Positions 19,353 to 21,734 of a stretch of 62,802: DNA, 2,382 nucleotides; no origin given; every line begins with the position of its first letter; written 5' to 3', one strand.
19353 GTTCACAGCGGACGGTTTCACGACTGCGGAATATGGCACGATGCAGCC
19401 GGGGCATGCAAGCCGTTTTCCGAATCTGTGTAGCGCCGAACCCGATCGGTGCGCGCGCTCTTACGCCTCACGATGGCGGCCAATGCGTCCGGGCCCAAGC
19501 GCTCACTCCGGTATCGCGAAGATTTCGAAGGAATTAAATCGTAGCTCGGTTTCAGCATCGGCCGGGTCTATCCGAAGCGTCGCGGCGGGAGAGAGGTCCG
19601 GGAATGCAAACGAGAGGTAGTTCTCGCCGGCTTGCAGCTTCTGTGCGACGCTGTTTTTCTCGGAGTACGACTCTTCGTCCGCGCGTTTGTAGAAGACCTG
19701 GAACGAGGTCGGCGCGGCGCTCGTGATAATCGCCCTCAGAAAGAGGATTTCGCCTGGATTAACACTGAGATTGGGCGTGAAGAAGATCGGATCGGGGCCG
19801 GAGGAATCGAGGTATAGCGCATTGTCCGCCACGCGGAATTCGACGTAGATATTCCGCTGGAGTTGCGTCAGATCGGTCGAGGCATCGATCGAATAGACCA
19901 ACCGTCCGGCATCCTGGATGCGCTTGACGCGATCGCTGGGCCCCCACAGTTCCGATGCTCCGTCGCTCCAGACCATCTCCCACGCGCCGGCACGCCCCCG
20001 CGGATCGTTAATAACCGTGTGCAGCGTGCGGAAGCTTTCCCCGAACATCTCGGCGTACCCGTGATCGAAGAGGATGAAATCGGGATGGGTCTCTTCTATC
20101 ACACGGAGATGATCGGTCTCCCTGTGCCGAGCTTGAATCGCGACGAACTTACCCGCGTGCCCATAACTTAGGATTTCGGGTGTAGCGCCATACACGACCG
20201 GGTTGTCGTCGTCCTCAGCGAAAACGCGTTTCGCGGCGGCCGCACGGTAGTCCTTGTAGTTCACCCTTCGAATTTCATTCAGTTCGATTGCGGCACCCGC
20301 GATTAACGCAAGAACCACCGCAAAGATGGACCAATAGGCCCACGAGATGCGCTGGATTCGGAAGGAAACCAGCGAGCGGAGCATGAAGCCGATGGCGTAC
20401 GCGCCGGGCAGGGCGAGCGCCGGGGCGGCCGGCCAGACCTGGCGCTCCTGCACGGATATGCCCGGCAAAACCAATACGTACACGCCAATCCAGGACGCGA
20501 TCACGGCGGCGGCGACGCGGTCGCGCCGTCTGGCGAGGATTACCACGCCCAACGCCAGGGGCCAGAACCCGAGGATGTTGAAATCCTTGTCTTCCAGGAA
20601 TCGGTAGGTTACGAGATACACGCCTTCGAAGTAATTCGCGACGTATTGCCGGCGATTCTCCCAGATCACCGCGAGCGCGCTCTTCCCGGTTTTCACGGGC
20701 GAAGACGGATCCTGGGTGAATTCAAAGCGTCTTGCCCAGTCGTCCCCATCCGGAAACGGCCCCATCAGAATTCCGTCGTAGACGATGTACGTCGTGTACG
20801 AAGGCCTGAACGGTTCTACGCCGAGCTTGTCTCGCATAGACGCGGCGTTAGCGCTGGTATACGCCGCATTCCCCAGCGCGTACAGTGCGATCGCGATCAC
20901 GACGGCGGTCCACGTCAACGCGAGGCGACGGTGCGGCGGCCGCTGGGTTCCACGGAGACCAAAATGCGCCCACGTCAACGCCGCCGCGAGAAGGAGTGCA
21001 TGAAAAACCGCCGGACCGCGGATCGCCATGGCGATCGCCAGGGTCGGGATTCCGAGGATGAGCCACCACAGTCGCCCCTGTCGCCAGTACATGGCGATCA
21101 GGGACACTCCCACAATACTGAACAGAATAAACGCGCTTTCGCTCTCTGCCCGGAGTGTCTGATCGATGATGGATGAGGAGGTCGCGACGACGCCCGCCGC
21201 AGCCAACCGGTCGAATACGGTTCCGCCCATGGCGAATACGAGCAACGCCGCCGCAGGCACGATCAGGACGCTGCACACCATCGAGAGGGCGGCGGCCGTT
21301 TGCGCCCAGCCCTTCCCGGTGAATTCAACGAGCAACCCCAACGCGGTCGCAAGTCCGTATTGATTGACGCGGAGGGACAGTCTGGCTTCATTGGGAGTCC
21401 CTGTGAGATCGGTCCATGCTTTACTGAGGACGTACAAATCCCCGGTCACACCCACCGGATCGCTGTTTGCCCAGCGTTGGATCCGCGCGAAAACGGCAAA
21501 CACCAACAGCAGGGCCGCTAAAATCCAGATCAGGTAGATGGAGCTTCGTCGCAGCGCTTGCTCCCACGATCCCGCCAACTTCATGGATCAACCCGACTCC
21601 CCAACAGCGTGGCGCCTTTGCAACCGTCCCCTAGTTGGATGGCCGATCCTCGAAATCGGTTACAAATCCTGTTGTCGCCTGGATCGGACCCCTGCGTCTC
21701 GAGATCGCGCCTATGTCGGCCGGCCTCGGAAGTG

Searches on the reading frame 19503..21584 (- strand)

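Call 15: search_protein_families(library=pfam, proteins=[window:19503-21584:-], max_evalue=0.001)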
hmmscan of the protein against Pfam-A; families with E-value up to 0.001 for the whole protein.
window:19503-21584:- (693 aa): 0 families

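Call 36: search_protein_families(library=phrogs, proteins=[window:19503-21584:-], max_evalue=0.1)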
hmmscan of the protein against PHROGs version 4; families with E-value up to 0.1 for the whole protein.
window:19503-21584:- (693 aa): 0 families

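Call 37: search_protein_families(library=pfam, proteins=[window:19503-21584:-], max_evalue=1)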
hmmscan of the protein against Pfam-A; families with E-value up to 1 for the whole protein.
window:19503-21584:- (693 aa): 1 family
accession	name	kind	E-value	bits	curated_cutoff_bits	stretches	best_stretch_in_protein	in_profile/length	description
PF02366.24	PMT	-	0.0055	16.7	22.7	1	97-237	85-228/245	Dolichyl-phosphate-mannose-protein mannosyltransferase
